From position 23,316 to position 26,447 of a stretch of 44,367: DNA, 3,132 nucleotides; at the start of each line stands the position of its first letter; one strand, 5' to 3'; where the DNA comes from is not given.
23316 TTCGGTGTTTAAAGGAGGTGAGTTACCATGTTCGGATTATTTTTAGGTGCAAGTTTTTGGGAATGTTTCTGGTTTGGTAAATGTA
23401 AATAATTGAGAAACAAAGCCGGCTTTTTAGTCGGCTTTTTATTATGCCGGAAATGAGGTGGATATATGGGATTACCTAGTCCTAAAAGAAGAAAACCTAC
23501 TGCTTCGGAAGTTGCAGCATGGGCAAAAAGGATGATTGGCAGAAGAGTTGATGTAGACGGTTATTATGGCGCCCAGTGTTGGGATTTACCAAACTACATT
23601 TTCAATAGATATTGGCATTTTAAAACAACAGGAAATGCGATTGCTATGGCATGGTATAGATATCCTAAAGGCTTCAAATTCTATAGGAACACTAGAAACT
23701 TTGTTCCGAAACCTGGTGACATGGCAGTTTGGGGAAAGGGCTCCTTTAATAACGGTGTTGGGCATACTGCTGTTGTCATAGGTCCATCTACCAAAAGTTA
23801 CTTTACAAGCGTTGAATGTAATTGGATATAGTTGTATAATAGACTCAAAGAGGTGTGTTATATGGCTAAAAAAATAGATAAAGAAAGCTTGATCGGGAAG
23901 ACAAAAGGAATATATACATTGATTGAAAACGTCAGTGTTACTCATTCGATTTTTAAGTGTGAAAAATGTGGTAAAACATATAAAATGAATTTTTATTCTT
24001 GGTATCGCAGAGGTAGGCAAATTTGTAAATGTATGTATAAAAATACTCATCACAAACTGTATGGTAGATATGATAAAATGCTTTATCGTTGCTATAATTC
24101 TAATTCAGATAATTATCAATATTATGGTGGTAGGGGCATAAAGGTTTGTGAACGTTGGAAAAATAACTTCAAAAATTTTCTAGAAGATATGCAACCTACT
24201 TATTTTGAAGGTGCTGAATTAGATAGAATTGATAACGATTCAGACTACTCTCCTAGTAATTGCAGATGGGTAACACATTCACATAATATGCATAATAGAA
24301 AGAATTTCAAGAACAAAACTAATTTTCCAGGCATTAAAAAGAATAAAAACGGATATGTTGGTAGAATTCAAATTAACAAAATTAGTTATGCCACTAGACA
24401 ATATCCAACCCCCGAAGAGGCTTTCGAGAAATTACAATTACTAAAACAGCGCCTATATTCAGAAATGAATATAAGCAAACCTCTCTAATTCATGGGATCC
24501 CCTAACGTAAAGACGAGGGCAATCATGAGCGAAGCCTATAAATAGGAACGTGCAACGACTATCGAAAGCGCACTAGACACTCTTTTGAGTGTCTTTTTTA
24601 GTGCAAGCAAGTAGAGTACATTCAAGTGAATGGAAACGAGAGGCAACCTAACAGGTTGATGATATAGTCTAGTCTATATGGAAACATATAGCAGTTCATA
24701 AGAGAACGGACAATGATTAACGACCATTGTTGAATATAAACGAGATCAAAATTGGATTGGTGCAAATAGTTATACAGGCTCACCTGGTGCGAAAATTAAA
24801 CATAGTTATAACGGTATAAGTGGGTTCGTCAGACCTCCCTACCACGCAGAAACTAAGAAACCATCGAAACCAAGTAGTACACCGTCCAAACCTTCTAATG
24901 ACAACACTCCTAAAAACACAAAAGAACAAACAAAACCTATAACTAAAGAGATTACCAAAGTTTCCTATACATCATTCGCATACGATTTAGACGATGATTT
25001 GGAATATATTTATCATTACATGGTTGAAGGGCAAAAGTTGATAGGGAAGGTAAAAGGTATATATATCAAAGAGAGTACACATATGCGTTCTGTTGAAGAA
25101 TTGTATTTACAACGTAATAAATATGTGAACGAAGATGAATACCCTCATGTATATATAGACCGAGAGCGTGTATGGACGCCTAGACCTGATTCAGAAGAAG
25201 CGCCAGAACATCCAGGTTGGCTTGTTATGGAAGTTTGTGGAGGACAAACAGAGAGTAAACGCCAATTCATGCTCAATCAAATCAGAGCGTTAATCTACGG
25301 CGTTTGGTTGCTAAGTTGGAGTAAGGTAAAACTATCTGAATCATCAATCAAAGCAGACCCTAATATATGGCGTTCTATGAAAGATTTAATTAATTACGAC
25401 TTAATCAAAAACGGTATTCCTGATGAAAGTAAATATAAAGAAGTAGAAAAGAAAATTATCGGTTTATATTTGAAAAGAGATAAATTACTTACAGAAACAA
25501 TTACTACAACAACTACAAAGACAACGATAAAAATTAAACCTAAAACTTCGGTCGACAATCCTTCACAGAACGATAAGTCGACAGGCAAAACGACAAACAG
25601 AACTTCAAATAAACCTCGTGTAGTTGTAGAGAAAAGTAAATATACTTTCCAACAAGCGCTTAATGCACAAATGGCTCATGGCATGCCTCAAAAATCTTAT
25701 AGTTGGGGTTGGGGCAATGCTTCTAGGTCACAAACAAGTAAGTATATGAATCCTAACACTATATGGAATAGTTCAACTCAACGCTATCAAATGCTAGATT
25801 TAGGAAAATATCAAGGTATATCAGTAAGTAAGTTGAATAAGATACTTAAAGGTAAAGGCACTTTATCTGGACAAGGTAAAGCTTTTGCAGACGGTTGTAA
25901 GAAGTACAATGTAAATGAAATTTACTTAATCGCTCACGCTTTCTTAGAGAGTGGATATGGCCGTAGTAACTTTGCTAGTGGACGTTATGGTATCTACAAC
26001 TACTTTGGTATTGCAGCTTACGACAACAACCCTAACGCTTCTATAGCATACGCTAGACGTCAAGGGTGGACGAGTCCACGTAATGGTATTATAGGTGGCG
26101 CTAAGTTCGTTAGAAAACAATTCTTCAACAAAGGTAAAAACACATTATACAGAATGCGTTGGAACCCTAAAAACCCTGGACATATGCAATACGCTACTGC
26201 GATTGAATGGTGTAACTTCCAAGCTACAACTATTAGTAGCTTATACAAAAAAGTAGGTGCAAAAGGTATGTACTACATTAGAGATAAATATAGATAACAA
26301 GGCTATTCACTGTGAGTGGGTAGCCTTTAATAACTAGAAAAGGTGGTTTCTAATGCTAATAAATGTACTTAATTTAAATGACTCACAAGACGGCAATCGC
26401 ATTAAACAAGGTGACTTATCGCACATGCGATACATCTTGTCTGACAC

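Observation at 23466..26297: Tail-associated CHAP/glucosaminidase hydrolase gene split by a group I intron carrying an HNH homing endonuclease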

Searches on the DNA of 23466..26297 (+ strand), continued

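Call 59: get_annotated_region(hit=H24, flank=3500)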
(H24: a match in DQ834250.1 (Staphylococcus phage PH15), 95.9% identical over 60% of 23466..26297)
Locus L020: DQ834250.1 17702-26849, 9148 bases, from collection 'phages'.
description: Staphylococcus phage PH15, complete genome.
organism: Staphylococcus phage PH15 (NCBI taxid 2913977)
taxonomy: Viruses; Duplodnaviria; Heunggongvirae; Uroviricota; Caudoviricetes; Rockefellervirus; Rockefellervirus PH15
host: HER 414; source: -; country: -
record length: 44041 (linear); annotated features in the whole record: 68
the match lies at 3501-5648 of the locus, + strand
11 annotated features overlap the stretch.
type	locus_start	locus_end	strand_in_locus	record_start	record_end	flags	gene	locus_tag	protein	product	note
CDS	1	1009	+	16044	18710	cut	-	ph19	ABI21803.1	putative phage pre-neck appendage protein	-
CDS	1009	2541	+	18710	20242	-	-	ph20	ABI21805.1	conserved phage protein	-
CDS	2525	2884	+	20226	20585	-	-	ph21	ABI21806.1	conserved phage protein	-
CDS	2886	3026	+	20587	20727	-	-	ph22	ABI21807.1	hypothetical protein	-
CDS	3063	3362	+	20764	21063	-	-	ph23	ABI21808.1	hypothetical protein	-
CDS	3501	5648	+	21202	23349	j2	-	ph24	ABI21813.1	hydrolase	-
CDS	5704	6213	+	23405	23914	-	-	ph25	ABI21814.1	hypothetical protein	-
CDS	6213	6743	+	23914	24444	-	-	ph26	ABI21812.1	hypothetical protein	-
CDS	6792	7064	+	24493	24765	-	-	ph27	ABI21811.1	putative phage holin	-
CDS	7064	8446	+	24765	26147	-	-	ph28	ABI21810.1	phage amidase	-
CDS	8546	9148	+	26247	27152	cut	-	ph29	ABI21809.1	conserved phage protein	-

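Call 72: get_annotated_region(hit=H56, flank=2500)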
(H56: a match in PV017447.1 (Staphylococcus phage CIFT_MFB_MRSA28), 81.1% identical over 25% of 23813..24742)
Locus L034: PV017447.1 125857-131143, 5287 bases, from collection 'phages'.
description: Staphylococcus phage CIFT_MFB_MRSA28, complete genome.
organism: Staphylococcus phage CIFT_MFB_MRSA28 (NCBI taxid 3398203)
taxonomy: Viruses; Duplodnaviria; Heunggongvirae; Uroviricota; Caudoviricetes; Herelleviridae; Twortvirinae; Silviavirus
host: Staphylococcus aureus; source: sewage; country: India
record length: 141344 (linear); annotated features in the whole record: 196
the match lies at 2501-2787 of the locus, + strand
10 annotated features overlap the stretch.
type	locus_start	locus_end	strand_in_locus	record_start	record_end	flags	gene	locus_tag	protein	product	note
CDS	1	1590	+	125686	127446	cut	-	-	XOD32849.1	putative tail sheath protein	-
CDS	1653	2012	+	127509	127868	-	-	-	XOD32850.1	virion protein 5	-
ncRNA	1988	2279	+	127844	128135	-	-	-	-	Intron_gpI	-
ncRNA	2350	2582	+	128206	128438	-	-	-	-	Intron_gpI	-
ncRNA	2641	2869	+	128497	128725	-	-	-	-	Intron_gpI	-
ncRNA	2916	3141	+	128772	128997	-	-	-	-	Intron_gpI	-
CDS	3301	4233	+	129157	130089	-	-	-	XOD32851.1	hypothetical protein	-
CDS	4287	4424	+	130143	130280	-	-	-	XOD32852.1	hypothetical protein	-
CDS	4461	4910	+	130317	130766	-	-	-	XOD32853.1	hypothetical protein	-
CDS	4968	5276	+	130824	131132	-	-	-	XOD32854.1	hypothetical protein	-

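Call 82: search_rna_families(source=L002, start=1500, end=2700, threshold=evalue, max_evalue=1, show_alignments=1)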
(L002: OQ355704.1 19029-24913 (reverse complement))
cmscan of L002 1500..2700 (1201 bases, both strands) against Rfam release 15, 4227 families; matches with E-value up to 1: 3.
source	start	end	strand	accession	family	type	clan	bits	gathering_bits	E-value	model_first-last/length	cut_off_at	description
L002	1599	1853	+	RF00028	Intron_gpI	Intron;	-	39.1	50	3.4e-08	1-253/253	no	Group I catalytic intron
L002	2484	2530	+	RF02438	SpF51_sRNA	Gene; sRNA;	-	31.2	50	0.0019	1-45/45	no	Streptococcus sRNA SpF51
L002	2475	2507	+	RF00028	Intron_gpI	Intron;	-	21.3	50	0.0076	219-251/253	no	Group I catalytic intron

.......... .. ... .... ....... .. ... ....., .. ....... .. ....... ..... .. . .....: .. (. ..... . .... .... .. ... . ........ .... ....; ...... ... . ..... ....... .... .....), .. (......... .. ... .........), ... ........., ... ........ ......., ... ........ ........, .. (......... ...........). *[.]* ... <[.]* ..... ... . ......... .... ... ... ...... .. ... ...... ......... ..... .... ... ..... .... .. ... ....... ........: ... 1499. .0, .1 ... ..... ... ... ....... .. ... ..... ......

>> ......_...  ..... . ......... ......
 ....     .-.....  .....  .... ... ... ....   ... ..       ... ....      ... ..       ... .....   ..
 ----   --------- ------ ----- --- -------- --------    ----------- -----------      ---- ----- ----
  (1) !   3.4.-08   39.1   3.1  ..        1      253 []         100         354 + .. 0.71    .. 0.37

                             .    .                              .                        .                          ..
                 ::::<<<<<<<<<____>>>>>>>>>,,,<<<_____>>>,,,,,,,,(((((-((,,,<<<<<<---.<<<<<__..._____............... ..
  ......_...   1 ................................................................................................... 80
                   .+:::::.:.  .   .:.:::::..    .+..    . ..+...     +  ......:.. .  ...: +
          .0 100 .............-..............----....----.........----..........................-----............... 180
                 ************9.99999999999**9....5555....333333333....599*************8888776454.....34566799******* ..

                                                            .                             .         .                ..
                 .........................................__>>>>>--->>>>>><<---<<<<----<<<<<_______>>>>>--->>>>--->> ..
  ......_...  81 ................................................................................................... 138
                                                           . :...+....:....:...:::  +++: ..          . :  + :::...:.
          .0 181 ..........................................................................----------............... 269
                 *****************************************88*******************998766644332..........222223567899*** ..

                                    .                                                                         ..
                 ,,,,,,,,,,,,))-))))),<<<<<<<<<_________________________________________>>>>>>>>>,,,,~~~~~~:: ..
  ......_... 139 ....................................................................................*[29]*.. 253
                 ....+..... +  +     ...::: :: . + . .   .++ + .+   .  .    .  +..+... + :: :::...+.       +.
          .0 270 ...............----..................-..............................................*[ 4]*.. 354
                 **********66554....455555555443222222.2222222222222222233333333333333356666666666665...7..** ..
